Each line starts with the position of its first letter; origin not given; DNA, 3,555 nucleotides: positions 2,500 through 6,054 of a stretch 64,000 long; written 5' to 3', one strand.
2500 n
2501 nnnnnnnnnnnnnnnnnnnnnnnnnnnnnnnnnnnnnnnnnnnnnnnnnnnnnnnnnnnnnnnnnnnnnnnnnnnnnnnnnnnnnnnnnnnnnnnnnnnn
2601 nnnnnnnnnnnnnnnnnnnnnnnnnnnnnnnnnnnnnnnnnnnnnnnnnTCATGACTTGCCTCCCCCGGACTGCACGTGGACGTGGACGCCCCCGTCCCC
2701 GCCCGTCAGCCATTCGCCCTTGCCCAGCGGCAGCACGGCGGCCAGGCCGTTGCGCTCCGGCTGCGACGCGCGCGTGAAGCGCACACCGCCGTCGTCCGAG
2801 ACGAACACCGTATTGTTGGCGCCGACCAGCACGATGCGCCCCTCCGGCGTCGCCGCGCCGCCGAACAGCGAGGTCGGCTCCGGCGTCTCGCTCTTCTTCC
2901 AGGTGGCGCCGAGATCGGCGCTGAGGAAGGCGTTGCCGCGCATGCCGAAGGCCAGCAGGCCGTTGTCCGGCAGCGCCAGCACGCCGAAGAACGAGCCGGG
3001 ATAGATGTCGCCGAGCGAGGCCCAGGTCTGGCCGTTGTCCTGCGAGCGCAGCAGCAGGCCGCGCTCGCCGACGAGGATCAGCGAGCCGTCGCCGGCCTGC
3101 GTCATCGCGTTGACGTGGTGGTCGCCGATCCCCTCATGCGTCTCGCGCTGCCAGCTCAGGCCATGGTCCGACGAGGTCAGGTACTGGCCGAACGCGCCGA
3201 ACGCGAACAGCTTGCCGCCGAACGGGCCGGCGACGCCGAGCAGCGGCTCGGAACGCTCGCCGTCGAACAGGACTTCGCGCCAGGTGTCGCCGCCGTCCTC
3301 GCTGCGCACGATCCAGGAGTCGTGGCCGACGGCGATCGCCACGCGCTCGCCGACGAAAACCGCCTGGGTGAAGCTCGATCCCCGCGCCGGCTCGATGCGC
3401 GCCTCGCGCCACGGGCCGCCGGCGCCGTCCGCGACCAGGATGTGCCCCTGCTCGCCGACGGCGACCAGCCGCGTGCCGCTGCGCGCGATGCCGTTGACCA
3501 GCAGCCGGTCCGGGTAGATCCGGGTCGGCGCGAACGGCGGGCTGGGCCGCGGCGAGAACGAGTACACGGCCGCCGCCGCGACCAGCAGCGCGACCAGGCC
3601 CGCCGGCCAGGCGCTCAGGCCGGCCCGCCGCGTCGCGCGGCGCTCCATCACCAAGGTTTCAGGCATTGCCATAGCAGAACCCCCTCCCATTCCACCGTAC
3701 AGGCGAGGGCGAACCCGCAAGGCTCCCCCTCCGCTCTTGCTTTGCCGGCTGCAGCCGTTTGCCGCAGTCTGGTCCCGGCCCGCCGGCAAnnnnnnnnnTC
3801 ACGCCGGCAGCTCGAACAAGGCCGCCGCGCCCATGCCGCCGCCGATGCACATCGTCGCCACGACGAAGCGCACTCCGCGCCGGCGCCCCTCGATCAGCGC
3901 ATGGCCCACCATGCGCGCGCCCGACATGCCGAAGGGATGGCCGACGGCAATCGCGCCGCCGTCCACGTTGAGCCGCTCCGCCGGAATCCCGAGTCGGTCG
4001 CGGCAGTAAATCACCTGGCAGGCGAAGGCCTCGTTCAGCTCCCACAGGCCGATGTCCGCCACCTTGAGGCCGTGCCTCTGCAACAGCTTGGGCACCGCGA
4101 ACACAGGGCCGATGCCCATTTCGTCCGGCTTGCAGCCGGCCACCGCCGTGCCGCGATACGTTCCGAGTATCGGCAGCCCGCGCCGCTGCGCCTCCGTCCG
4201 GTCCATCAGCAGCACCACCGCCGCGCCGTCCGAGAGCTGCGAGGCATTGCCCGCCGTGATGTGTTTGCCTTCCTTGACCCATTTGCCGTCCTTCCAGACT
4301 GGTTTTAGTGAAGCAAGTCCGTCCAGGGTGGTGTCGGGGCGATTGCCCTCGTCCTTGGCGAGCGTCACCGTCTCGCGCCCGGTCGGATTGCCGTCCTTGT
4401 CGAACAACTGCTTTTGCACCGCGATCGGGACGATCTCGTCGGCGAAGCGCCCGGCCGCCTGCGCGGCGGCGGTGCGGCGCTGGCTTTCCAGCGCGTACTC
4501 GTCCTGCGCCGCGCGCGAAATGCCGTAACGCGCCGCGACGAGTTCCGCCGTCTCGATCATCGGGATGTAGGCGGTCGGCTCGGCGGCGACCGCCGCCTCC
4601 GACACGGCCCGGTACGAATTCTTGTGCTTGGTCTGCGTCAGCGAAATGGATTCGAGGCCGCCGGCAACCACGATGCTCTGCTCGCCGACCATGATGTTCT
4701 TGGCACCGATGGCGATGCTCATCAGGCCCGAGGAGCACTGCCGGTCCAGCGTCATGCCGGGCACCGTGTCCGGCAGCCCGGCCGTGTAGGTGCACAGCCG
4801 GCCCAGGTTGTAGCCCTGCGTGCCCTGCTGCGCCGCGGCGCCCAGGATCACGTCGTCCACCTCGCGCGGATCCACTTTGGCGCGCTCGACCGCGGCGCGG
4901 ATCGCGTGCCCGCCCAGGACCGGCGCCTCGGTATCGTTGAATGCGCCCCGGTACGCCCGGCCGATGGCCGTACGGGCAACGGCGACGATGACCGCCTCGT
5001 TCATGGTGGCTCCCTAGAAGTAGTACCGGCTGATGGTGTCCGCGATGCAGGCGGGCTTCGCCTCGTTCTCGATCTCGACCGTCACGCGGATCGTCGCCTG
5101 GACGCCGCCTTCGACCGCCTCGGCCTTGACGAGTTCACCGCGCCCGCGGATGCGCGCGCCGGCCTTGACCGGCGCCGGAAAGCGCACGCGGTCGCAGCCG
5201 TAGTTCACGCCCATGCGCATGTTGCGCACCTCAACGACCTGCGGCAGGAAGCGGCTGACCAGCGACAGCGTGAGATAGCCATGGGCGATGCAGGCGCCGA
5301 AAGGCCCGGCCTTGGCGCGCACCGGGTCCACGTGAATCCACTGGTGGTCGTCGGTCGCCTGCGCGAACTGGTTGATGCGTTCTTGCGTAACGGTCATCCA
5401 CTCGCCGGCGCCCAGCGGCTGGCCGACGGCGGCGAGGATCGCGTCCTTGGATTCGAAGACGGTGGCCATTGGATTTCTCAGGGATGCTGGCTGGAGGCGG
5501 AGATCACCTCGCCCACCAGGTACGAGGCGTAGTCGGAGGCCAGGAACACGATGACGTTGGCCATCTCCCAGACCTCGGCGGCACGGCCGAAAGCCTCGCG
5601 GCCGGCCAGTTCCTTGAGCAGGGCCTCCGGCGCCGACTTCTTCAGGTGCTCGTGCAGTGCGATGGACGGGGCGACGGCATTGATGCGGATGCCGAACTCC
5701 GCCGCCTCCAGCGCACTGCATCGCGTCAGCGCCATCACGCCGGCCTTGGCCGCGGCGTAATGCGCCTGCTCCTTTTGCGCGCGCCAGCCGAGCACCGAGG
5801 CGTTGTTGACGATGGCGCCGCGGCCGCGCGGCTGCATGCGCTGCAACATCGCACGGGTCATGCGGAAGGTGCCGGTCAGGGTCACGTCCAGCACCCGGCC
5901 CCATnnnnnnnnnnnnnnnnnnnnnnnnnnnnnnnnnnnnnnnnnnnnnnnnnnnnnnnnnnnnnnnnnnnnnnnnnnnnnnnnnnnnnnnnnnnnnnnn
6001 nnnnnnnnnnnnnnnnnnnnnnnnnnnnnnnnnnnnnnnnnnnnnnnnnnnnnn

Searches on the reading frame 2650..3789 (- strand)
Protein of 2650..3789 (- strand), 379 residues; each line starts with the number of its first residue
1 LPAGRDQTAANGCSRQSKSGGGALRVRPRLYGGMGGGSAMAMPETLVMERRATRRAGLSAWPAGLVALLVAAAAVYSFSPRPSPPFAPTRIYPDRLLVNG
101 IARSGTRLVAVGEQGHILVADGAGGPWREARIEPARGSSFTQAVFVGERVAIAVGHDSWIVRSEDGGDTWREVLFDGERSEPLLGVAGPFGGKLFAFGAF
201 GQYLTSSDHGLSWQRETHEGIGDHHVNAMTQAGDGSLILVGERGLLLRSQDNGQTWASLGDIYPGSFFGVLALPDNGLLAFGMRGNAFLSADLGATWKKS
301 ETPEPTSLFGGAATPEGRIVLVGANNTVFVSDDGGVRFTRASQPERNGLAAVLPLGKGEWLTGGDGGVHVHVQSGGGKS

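Call 47: search_protein_families(library=pfam, proteins=[window:2650-3789:-], max_evalue=0.0001)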
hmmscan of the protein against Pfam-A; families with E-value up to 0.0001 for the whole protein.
window:2650-3789:- (379 aa): 3 families
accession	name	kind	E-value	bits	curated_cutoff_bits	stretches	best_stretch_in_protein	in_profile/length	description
PF02012.26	BNR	-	2.5e-10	39.2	27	0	248-257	2-11/12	BNR/Asp-box repeat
PF14870.12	PSII_BNR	-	5.1e-10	39.5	27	0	197-298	34-138/303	Photosynthesis system II assembly factor YCF48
PF15902.12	Sortilin-Vps10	-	6.6e-09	35.5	33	0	246-308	3-68/446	Sortilin, neurotensin receptor 3,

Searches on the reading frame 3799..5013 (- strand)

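Call 47: search_protein_families(library=pfam, proteins=[window:3799-5013:-], max_evalue=0.0001)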
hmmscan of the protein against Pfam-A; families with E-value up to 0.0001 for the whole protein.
window:3799-5013:- (404 aa): 2 families
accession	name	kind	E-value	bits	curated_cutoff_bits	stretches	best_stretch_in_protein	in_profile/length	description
PF00108.29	Thiolase_N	-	2.2e-66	224.3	26.4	1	8-272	2-259/260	Thiolase, N-terminal domain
PF02803.24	Thiolase_C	-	1.5e-42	144.5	27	1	281-401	2-122/123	Thiolase, C-terminal domain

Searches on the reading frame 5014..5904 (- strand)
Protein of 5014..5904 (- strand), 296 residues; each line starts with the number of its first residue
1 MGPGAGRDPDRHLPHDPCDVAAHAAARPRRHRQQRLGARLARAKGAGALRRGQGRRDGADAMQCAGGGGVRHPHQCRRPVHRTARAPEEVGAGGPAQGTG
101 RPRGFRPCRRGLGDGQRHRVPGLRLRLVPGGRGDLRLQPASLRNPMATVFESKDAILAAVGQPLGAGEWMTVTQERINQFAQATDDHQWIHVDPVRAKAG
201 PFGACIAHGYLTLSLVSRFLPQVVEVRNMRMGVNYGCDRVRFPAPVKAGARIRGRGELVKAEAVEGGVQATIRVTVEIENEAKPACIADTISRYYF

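Call 80: search_protein_families(library=pfam, proteins=[window:5014-5904:-], max_evalue=0.00001)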
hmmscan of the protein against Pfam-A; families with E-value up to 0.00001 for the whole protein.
window:5014-5904:- (296 aa): 2 families
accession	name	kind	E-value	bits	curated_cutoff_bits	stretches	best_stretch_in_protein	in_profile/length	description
PF01575.25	MaoC_dehydratas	-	3.4e-26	91.7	27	1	159-275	5-118/123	MaoC like domain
PF13452.11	FAS1_DH_region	-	1.6e-06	28.7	22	1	159-281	2-124/132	FAS1-like, dehydratase domain region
